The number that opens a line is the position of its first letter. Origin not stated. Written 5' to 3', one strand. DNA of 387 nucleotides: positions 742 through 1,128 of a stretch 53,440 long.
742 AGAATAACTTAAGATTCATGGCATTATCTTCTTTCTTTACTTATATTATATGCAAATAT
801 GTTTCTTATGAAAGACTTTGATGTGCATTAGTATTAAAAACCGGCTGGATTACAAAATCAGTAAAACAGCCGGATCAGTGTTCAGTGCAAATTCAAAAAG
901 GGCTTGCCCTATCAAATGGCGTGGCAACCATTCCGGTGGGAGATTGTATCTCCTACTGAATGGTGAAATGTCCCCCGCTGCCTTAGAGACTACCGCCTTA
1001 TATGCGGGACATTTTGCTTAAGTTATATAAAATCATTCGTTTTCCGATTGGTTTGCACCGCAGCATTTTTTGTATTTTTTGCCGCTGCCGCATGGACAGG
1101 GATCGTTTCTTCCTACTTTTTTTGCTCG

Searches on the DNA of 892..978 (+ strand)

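Call 67: build_rna_model(alignment_id=A6)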
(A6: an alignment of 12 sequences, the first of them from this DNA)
Model R1 built from alignment A6 (12 sequences, 111 columns); structure: RNAalifold consensus.
model positions 87; base pairs 23; branch points 1; effective number of sequences 1.36; information 0.654 bits per position. Calibrated on 0.2 Mb of random sequence (short: E-values are rough).
structure used (alignment columns):
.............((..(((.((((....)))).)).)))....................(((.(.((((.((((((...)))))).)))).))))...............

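Call 68: search_with_rna_model(model_id=R1, sources=[window, L002, L003, L004, L005, L006, L007, L008, L009, L010, L011, L012, L013, L014, L015, L016, L017, L018, L019, L020, L021, L022, L023, L024, L025, L026, L027, L028, L029, L030, L031, L032, L033, L034, L035, L036, L037, L038, L039, L040, L041, L042, L043, L044, L045, L046, L047, L048, L049, L050, L051, L052, L053, L054, L055, L056, L057, L058, L059, L060, L061, L062, L063, L064, L065, L066, L067, L068, L069, L070, L071, L072, L073, L074, L075, L076, L077, L078, L079, L080, L081, L095, L096, L099, L100, L102, L110, L111, L117], max_evalue=1)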
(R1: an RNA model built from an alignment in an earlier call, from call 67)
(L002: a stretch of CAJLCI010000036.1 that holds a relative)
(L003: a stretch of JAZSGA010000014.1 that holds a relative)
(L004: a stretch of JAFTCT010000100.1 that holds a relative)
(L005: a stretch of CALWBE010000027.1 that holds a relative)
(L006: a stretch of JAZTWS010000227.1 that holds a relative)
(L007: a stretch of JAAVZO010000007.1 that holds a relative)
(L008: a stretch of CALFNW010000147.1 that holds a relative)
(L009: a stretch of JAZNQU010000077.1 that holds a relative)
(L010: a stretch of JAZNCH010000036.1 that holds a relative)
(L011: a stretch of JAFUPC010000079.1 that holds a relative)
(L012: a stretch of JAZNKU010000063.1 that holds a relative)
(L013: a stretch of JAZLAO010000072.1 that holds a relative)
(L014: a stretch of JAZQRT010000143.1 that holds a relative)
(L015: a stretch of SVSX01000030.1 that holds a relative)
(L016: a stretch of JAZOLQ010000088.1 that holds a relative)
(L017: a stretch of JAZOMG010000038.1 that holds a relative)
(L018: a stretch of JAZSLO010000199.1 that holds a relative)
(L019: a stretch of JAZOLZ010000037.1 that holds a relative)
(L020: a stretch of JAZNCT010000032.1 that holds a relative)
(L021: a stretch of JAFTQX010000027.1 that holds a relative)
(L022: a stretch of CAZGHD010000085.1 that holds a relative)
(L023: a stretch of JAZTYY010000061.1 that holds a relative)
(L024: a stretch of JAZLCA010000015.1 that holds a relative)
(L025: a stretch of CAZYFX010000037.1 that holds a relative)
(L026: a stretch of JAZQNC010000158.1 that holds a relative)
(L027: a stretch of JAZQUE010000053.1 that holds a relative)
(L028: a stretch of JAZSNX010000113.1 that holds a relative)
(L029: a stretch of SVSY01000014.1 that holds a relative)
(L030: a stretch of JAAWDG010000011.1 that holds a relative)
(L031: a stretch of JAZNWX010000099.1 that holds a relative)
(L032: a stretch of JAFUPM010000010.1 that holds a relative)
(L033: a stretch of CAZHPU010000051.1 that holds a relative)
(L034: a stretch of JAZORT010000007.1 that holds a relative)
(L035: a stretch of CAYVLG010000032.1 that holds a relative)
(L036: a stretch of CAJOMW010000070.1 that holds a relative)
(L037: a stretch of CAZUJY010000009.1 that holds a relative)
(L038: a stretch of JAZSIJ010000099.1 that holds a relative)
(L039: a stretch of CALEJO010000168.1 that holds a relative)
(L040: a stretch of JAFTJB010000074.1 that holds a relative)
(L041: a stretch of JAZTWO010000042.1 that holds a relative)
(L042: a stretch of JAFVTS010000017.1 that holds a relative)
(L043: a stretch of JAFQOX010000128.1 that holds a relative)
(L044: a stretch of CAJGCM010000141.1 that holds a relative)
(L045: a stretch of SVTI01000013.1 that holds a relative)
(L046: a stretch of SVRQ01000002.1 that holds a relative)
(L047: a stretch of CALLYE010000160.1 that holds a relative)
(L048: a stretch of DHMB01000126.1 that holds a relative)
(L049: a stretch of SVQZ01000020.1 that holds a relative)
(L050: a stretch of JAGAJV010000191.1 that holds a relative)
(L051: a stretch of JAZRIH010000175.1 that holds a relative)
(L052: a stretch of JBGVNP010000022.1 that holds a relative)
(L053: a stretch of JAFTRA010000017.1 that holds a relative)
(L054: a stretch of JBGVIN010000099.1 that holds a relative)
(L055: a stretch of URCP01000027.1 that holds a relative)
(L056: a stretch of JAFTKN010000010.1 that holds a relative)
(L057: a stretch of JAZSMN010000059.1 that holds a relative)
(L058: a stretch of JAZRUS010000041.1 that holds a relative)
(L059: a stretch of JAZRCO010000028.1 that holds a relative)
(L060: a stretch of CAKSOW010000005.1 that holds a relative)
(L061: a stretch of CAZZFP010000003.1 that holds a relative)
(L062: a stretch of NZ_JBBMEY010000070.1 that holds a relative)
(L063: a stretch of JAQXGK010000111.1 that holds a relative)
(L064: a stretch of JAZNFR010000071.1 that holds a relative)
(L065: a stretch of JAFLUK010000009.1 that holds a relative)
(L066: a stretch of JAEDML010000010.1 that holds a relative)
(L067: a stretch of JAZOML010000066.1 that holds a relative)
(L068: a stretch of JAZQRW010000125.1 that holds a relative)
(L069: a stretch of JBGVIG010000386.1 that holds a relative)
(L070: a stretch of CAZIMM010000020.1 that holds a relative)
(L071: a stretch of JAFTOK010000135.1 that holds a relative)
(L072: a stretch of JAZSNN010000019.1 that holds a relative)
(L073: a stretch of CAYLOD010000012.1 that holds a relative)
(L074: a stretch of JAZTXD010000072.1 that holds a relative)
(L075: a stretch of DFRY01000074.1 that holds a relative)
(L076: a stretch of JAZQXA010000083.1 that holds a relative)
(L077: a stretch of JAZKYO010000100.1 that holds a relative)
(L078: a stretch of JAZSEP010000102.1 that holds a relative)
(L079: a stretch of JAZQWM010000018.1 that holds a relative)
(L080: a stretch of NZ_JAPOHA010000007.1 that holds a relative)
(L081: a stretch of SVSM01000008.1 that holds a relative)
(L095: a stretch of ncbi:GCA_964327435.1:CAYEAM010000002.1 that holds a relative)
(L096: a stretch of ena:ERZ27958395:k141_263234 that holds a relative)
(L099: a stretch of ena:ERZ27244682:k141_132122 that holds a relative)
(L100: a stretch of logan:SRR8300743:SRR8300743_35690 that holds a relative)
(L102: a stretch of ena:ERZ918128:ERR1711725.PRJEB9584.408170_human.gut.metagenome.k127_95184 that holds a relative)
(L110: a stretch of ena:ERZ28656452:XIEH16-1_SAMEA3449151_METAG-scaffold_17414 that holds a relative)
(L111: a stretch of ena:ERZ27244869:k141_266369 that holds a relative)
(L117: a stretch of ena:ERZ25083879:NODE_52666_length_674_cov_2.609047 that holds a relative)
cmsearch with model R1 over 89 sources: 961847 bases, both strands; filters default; matches with E-value up to 1: 31.
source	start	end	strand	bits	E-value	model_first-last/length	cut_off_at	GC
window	36661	36748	+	107.3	4e-28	1-87/87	no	0.44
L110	985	1091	-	102.3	1.2e-26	1-87/87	no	0.49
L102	5134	5240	-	101.5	2.1e-26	1-87/87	no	0.51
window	44091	44178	-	95.1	1.6e-24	1-87/87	no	0.5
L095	17311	17398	+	95.1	1.6e-24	1-87/87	no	0.5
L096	15415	15502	+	95.1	1.6e-24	1-87/87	no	0.5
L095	8039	8124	+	93.5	4.8e-24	1-87/87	no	0.51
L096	6143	6228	+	93.5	4.8e-24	1-87/87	no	0.51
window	16615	16701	-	92.9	7.3e-24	1-87/87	no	0.45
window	892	978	+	92.4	1.1e-23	1-87/87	no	0.51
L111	1419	1525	-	91.8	1.6e-23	1-87/87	no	0.51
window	50124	50206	+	89.7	6.5e-23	1-87/87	no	0.49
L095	11283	11365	-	89.7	6.5e-23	1-87/87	no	0.49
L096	9387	9469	-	89.7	6.5e-23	1-87/87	no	0.49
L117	244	330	-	89.7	6.7e-23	1-87/87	no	0.48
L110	1000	1034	+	32.5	6e-06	38-72/87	no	0.46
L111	1434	1468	+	32.5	6e-06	38-72/87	no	0.46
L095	11256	11337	+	30.1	3.1e-05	1-87/87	no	0.54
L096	9360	9441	+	30.1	3.1e-05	1-87/87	no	0.54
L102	5092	5195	+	27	0.00026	1-87/87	no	0.48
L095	8066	8149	-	26.2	0.00045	1-87/87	no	0.51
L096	6170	6253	-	26.2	0.00045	1-87/87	no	0.51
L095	17351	17381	-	20.4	0.023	40-70/87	no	0.45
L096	15455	15485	-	20.4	0.023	40-70/87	no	0.45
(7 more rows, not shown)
